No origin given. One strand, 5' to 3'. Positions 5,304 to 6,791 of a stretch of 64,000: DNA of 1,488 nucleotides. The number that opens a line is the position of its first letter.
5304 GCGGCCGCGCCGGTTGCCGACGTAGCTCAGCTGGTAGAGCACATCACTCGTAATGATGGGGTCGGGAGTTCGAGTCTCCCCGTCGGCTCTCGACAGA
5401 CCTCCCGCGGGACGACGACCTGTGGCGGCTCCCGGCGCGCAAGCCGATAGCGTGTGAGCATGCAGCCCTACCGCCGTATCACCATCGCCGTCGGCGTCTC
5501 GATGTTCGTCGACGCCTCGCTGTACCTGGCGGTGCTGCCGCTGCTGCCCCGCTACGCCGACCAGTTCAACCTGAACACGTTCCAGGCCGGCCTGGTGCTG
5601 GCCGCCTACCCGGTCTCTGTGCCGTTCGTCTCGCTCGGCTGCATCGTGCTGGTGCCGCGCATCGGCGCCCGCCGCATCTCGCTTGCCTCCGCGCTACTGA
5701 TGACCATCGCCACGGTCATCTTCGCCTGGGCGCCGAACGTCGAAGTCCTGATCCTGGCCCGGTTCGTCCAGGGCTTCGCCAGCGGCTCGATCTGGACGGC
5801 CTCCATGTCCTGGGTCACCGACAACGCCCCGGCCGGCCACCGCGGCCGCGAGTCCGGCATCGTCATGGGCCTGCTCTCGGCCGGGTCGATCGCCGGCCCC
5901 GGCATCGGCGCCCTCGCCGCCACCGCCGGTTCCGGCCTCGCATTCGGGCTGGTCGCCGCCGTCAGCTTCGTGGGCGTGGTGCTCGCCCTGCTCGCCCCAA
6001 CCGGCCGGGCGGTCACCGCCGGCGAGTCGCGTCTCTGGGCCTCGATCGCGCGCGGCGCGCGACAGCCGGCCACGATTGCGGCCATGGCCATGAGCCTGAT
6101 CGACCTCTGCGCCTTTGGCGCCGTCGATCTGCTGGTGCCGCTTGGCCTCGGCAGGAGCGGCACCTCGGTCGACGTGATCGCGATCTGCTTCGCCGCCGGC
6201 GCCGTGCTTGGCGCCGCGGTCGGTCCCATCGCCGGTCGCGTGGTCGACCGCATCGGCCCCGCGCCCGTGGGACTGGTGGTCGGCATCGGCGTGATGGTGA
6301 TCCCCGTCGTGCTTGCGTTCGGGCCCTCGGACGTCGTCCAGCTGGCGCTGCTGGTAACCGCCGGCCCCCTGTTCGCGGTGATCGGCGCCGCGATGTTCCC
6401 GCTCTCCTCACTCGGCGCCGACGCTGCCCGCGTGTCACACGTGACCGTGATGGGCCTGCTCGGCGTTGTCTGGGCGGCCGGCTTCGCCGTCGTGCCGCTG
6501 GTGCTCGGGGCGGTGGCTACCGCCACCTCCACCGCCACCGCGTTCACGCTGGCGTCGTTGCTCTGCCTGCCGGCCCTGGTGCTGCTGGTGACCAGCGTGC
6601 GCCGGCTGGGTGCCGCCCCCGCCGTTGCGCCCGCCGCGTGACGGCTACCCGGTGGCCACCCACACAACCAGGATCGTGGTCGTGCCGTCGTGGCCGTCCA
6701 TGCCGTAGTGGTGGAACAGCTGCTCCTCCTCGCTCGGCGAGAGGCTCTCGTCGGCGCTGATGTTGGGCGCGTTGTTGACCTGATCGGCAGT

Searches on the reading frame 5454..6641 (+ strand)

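Call 72: search_protein_families(library=pfam, proteins=[window:5454-6641:+], max_evalue=0.00001)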
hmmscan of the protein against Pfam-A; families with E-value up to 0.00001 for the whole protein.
window:5454-6641:+ (395 aa): 3 families
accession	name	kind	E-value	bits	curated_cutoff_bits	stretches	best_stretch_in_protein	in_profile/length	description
PF07690.21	MFS_1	-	4.1e-34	118.5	33.4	2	16-322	4-323/347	Major Facilitator Superfamily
PF00083.30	Sugar_tr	-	1.2e-08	34.7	22.3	1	41-181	44-191/452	Sugar (and other) transporter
PF12832.13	MFS_1_like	-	4.3e-07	29.8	25.2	1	35-155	239-357/373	MFS_1 like family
